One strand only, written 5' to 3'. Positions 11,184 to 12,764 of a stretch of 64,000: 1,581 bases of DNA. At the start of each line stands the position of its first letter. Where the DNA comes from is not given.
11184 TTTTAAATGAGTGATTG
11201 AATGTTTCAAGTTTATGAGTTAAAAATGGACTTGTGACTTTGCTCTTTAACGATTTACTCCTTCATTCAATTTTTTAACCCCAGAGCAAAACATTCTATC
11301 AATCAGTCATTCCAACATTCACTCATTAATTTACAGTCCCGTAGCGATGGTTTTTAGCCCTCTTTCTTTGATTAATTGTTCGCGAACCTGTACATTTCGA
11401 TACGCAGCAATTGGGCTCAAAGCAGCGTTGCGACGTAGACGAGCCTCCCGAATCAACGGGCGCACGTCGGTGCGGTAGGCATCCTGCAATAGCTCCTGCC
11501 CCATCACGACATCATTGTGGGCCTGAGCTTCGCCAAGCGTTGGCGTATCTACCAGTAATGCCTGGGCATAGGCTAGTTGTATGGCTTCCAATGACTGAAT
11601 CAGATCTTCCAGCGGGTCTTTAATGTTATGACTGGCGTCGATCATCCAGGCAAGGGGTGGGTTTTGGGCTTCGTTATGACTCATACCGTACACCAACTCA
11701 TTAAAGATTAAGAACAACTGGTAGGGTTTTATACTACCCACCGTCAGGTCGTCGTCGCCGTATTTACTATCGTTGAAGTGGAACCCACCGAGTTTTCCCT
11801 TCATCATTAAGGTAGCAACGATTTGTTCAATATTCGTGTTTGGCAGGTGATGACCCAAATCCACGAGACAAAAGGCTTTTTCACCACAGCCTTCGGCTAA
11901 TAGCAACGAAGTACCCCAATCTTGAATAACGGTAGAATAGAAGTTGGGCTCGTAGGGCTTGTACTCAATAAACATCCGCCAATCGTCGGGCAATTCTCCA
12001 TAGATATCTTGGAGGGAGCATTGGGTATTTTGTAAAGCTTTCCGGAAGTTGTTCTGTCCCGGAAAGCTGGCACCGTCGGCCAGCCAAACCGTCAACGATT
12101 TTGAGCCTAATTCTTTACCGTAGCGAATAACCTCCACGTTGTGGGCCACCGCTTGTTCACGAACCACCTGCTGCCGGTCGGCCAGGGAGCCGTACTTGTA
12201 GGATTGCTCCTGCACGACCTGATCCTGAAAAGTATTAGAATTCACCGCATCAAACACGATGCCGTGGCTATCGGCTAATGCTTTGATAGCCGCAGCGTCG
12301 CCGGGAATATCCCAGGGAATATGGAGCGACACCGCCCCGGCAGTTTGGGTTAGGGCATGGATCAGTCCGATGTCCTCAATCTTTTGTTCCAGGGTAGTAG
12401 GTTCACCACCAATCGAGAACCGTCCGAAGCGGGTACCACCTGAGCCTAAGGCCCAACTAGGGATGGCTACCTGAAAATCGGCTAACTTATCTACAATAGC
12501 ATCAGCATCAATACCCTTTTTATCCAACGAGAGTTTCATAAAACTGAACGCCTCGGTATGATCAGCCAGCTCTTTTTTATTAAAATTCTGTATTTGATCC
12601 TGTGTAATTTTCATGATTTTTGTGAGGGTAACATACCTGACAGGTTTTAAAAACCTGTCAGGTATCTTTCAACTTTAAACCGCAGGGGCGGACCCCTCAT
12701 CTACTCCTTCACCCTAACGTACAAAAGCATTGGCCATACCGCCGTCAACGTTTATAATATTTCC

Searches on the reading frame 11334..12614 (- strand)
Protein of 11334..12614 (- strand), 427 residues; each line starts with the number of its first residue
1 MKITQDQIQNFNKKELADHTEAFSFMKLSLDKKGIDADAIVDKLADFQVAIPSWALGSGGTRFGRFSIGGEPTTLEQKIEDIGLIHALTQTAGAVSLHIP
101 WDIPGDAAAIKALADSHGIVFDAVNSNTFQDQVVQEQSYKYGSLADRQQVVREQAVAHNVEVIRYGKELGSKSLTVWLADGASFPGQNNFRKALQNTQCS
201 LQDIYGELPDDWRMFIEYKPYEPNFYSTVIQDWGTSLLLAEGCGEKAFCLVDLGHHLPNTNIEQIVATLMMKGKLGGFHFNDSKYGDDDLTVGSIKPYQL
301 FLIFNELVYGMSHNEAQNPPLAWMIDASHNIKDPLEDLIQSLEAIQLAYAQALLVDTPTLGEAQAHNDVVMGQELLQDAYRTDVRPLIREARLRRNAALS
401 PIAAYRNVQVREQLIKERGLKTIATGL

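Call 34: find_encoding_contigs(protein=window:11334-12614:-, flank=10000, max_places=4)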
Protein window:11334-12614:- (427 aa): 24 contigs read that carry it; 4 places shown.
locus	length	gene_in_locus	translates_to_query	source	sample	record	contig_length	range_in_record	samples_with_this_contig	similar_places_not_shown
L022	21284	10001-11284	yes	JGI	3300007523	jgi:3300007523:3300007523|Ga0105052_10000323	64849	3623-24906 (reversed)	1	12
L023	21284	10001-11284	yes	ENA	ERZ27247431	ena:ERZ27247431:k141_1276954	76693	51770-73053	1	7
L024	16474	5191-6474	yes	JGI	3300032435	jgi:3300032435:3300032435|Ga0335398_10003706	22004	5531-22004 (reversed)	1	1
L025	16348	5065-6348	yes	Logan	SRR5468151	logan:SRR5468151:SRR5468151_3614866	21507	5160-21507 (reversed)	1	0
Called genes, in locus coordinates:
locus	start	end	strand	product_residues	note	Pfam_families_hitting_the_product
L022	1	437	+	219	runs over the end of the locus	PF02463:SMC_N (faint), PF00005:ABC_tran, PF13304:AAA_21 (faint)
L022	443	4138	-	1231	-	PF25778:DUF7948, PF19081:Ig_7 (faint), PF18911:PKD_4, PF00801:PKD (weak), PF13585:CHU_C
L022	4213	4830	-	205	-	PF00005:ABC_tran, PF13304:AAA_21 (faint)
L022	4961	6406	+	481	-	PF01546:Peptidase_M20, PF07687:M20_dimer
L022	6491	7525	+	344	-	PF00392:GntR, PF13377:Peripla_BP_3 (faint)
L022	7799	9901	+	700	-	PF00596:Aldolase_II, PF00106:adh_short, PF01370:Epimerase (faint), PF08659:KR, PF13561:adh_short_C2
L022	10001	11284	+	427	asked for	PF01261:AP_endonuc_2 (weak)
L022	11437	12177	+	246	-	PF02754:CCG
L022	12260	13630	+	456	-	PF02589:LUD_dom, PF13746:Fer4_18 (faint), PF00037:Fer4 (faint), PF12797:Fer4_2 (faint), PF12800:Fer4_4 (faint), PF13183:Fer4_8, PF13534:Fer4_17 (weak), PF11870:LutB_C, +2 more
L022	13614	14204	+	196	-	PF02589:LUD_dom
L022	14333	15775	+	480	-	-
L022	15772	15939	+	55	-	-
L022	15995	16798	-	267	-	PF25084:LbH_EIF2B (faint), PF25087:GMPPB_C (faint), PF00132:Hexapep, PF13720:Acetyltransf_11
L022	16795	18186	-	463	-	PF03331:LpxC, PF07977:FabA, PF22817:ApeP-like (weak), PF22818:ApeI-like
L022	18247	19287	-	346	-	PF14602:Hexapep_2 (faint), PF04613:LpxD, PF25084:LbH_EIF2B, PF25087:GMPPB_C (weak), PF00132:Hexapep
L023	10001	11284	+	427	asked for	PF01261:AP_endonuc_2 (weak)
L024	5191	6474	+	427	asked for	PF01261:AP_endonuc_2 (weak)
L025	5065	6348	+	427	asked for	PF01261:AP_endonuc_2 (weak)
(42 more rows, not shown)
